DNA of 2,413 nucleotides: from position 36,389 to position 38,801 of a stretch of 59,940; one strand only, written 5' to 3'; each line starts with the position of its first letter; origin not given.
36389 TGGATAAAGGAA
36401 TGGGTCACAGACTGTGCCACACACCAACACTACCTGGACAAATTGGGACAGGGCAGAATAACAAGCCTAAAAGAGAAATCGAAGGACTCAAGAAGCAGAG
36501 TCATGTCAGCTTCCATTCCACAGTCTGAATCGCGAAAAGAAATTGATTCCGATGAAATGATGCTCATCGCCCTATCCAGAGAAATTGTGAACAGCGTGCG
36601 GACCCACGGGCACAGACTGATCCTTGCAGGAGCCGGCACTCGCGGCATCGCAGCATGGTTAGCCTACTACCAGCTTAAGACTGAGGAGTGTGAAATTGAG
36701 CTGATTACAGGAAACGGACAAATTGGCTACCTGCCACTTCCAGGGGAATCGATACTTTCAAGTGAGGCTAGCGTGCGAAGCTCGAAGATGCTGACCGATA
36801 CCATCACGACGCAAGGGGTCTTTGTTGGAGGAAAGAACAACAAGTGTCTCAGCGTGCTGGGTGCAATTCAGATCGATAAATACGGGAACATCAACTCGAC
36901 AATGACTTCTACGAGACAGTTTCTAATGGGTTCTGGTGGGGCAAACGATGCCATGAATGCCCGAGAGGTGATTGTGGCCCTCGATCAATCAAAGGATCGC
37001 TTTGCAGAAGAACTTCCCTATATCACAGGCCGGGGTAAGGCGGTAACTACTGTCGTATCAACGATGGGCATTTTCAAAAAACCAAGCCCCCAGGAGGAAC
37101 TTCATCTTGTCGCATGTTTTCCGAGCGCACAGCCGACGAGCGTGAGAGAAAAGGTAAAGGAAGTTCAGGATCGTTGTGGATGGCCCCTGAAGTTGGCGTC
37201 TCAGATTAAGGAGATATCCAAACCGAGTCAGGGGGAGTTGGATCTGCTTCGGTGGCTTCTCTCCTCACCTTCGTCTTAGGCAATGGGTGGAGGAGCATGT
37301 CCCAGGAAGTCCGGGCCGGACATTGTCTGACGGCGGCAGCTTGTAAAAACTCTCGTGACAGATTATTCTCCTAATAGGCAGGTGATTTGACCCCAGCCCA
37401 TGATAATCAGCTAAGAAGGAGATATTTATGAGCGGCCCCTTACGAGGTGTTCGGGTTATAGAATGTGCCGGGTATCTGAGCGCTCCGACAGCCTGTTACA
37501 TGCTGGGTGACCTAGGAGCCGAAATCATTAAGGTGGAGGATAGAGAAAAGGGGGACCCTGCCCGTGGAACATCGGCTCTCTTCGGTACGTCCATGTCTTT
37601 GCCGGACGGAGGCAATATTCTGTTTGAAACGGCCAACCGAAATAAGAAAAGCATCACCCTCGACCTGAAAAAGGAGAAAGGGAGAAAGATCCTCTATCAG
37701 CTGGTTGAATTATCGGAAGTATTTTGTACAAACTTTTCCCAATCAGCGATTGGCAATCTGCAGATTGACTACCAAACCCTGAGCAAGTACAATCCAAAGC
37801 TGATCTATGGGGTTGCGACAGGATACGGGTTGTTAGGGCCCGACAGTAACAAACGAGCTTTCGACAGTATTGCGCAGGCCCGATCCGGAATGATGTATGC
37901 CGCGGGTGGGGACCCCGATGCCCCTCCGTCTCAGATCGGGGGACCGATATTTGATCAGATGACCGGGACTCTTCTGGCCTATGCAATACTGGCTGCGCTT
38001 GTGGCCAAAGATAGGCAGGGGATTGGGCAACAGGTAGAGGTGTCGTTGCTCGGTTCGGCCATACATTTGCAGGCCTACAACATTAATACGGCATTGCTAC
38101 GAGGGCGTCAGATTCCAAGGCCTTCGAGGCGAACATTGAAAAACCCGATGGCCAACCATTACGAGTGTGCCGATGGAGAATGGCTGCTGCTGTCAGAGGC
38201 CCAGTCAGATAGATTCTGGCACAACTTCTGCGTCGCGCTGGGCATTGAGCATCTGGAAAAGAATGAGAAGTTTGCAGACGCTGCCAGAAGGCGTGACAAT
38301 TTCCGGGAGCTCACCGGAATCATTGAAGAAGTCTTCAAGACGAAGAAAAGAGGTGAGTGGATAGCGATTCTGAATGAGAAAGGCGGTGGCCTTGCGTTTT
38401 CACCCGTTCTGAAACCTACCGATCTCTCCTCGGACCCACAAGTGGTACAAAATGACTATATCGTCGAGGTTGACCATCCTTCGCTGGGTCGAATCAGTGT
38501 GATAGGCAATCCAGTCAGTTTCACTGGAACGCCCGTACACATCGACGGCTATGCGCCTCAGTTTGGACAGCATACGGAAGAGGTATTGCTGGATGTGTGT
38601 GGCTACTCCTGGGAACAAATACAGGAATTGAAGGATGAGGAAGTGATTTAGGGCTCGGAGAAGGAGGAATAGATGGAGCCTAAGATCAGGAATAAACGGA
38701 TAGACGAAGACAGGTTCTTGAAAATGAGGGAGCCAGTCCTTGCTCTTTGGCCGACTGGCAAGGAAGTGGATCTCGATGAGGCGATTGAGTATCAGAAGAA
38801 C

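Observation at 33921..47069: Complete glutamate-mutase-like B12 set embedded in a CoA-transferase/crotonase/PrpD cluster with no methylaspartase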

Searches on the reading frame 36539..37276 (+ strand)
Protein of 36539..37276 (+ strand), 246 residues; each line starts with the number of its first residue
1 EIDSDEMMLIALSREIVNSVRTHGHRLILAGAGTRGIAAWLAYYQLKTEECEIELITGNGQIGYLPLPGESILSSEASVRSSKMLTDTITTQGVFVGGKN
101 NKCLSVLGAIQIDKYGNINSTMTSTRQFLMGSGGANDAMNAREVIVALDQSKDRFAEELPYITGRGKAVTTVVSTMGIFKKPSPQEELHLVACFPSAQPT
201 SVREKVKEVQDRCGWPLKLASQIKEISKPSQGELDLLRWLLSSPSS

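Call 48: search_solved_structures(query=window:36539-37276:+, show_alignments=4, max_evalue=1)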
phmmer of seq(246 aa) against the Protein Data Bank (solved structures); distinct sequences matched with E-value up to 1: 29.
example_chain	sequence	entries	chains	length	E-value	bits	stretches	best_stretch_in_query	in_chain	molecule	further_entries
1poi_B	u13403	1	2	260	2e-08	37.1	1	99-166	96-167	GLUTACONATE COENZYME A-TRANSFERASE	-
8k9h_A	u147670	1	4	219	0.00092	21.9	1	81-153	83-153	Butyrate-acetoacetate CoA-transferase subunit B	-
9cry_B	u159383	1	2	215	0.0012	21.5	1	53-151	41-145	3-oxoacid CoA-transferase, B subunit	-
9cq2_B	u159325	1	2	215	0.0016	21.1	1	54-151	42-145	3-oxoacid CoA-transferase, B subunit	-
9ctd_C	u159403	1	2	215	0.002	20.8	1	55-151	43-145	3-oxoacid CoA-transferase, B subunit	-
9csc_B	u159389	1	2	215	0.002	20.8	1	55-151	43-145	3-oxoacid CoA-transferase, B subunit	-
2nrb_A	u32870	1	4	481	0.024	17.3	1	97-153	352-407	Succinyl-CoA:3-ketoacid-coenzyme A transferase 1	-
2nrc_A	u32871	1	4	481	0.024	17.2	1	97-153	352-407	Succinyl-CoA:3-ketoacid-coenzyme A transferase 1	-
1ooz_A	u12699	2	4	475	0.031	16.9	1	97-153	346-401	Succinyl-CoA:3-ketoacid-coenzyme A transferase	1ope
1m3e_A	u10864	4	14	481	0.031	16.9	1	97-153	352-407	SUCCINYL-COA:3-KETOACID-COENZYME A TRANSFERASE | Succinyl-CoA:3-ketoacid-coenzyme A transferase, mitochondrial precursor | Succinyl-CoA:3-ketoacid-coenzyme A tr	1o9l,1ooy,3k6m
3oxo_A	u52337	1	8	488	0.033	16.8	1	97-153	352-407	Succinyl-CoA:3-ketoacid-coenzyme A transferase 1, mitochondrial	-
5dbn_B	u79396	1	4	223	0.035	16.7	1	84-160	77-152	Acetate CoA-transferase subunit beta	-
4eud_A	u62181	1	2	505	0.038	16.6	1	102-148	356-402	Succinyl-CoA:acetate coenzyme A transferase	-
5ddk_A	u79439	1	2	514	0.039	16.6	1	102-148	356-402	Acetyl-CoA hydrolase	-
4eub_A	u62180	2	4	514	0.039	16.6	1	102-148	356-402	Succinyl-CoA:acetate coenzyme A transferase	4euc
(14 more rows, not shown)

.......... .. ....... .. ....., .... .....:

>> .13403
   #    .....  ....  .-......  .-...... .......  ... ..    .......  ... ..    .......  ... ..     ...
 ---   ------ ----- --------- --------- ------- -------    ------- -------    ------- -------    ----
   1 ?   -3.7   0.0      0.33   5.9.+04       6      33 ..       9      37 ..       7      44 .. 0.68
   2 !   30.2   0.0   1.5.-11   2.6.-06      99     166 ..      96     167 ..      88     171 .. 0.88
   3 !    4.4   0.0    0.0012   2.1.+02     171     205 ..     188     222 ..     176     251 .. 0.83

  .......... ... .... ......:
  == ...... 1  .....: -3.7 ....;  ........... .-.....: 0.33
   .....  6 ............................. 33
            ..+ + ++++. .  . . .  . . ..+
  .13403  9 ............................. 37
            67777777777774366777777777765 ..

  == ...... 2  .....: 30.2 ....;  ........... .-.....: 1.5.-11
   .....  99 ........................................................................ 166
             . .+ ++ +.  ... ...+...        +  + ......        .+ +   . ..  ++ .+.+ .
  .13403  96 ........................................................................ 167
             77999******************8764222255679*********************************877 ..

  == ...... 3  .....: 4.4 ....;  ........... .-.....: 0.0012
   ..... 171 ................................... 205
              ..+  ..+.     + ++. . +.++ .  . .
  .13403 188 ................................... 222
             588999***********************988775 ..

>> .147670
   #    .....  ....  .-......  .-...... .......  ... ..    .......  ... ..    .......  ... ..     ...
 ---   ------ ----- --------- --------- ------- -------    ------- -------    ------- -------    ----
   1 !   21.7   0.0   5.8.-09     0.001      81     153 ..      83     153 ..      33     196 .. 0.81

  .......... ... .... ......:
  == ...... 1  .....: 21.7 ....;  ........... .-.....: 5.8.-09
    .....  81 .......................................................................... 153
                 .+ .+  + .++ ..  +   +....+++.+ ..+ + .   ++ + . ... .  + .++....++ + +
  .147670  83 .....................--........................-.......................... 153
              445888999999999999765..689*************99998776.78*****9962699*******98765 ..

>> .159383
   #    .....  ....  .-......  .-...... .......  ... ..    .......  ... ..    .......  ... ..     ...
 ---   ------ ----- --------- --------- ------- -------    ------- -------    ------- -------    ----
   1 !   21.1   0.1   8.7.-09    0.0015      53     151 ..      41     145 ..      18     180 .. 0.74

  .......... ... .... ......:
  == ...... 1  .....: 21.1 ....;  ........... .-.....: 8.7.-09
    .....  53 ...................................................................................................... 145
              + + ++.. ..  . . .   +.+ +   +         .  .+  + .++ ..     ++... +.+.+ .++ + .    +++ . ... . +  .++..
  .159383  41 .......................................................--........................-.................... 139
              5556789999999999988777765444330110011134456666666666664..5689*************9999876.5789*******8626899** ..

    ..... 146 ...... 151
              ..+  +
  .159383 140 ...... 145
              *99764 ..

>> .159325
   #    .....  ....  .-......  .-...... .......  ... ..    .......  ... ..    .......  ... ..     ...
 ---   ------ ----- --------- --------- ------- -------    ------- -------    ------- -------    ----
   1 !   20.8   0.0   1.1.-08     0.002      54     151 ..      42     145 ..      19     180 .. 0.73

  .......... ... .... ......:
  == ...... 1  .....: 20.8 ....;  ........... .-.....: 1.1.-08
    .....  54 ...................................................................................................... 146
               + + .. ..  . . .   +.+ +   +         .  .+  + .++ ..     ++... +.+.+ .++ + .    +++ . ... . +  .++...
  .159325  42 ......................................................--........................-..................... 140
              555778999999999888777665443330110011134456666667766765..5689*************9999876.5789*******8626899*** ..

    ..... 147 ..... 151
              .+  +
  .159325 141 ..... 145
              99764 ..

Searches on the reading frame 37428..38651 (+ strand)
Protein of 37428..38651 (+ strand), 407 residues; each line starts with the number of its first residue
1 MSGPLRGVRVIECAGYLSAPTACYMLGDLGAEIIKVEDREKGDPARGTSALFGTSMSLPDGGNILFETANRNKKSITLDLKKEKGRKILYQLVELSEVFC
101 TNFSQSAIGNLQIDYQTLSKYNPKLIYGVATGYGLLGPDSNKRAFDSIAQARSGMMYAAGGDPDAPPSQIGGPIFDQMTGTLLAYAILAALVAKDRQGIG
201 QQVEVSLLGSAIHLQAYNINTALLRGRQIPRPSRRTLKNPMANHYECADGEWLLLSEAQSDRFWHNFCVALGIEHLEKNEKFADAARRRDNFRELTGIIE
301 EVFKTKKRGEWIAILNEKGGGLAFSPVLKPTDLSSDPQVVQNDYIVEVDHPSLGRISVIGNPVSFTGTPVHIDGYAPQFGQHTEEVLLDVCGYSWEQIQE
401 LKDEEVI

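Call 3: search_protein_families(library=pfam, proteins=[window:37428-38651:+])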
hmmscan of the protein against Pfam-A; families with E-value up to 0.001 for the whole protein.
window:37428-38651:+ (407 aa): 1 family
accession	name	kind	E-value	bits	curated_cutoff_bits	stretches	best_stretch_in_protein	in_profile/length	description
PF02515.22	CoA_transf_3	-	7.4e-107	358.1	23.3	1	5-383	1-366/366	CoA-transferase family III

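Call 5: search_protein_families(library=ncbifam, proteins=[window:37428-38651:+])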
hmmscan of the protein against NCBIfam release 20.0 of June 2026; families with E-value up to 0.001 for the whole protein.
window:37428-38651:+ (407 aa): 7 families
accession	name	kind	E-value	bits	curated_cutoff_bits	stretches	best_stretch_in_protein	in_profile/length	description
NF003809.0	PRK05398.1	subfamily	1.8e-64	217.8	442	2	1-214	1-207/416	formyl-CoA transferase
TIGR03253.1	oxalate_frc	equivalog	4.6e-62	210.1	504.2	2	4-212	3-204/416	formyl-CoA transferase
NF052585.1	SucGlutTfsCaiB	equivalog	4.4e-60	203.3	750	1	3-389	6-387/394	succinate--glutarate CoA-transferase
NF041294.1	Scnl_mescCoAtase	equivalog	9.2e-51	173.1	700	1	5-387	4-380/381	succinyl-CoA:mesaconate CoA-transferase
NF008511.0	PRK11430.1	equivalog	2.5e-45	155.3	522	1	2-386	7-375/381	CoA:oxalate CoA-transferase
NF002914.1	PRK03525.1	equivalog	6.6e-32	110.9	413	1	3-405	8-395/400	L-carnitine CoA-transferase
TIGR04253.1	mesacon_CoA_iso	equivalog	2.3e-24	86.1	725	1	4-407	2-400/403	2-methylfumaryl-CoA isomerase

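Call 58: search_solved_structures(query=window:37428-38651:+, show_alignments=1, max_evalue=1e-30)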
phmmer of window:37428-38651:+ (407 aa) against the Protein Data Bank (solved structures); distinct sequences matched with E-value up to 1e-30: 22.
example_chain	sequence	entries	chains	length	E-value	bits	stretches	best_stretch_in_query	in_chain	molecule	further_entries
9br6_A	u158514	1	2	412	6.3e-50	173.5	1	4-402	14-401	Succinate--hydroxymethylglutarate CoA-transferase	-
9br7_A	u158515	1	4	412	1e-49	172.8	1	4-402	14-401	Succinate--hydroxymethylglutarate CoA-transferase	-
10uh_A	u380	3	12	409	7.6e-47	163.3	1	4-401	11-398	Formyl-coenzyme a transferase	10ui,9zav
4ed9_A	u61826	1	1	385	2.5e-42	148.5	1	3-385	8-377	CAIB/BAIF family protein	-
1pt5_A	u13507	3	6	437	2.1e-41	145.4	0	1-214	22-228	Hypothetical protein yfdW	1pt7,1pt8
1pqy_A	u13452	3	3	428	3.3e-41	144.8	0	2-214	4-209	Hypothetical protein yfdW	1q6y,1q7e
3ubm_A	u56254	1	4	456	1e-39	139.8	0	2-214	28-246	Formyl-CoA:oxalate CoA-transferase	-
4hl6_A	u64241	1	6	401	1.6e-39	139.2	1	2-386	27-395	Uncharacterized protein YfdE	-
5yit_A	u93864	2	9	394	3.7e-38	134.7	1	3-383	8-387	CoA transferase III | Uncharacterized protein Rv3272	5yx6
5yiy_A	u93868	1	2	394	4.7e-37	131.1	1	3-383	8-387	CoA transferase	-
2vjo_A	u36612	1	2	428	2.6e-34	122.1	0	1-215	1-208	FORMYL-COENZYME A TRANSFERASE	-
2vjq_A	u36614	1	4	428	2.6e-34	122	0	1-215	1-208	FORMYL-COENZYME A TRANSFERASE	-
2vjp_A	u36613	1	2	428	3e-34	121.9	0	1-215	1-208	FORMYL-COENZYME A TRANSFERASE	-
2vjk_A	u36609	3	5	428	3.5e-34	121.6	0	1-215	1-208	FORMYL-COENZYME A TRANSFERASE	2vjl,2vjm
1p5h_A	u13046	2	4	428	3.5e-34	121.6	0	1-215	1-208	Formyl-coenzyme A transferase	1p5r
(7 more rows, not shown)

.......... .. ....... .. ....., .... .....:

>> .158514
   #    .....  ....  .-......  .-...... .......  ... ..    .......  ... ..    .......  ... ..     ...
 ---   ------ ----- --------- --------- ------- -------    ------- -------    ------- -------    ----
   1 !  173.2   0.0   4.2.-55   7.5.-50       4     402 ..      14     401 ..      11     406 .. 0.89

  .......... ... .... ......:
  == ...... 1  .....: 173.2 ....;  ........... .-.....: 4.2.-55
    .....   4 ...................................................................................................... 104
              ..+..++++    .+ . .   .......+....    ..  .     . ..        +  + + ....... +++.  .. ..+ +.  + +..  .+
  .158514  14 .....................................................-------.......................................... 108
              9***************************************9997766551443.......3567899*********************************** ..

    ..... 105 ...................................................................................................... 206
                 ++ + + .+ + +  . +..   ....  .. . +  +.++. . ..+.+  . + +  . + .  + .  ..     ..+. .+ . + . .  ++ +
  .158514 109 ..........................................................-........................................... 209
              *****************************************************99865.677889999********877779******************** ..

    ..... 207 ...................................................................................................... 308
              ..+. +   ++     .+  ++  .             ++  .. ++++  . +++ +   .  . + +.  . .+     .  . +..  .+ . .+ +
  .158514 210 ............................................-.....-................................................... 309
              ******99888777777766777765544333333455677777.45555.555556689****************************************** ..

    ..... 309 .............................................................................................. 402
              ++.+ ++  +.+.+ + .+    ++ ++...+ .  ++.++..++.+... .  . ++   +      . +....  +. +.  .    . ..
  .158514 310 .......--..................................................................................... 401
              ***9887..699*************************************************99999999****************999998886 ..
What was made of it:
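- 37428..38651 (+): Family III CoA-transferase CaiB_1, closest to succinyl-CoA:glutarate/hydroxymethylglutarate CoA-transferase (SUGCT). Catalytic Asp retained. 9BR6_A 173 bits, with Asp aligned (call 58).
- On Family III CoA-transferase: For CaiB_1 the Asp aligns with that of SUGCT (call 58).
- CaiB_1 is closest to human SUGCT (173 bits, catalytic Asp kept; call 58). CaiB_1 is closest to a short-chain dicarboxylate transferase (call 58).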
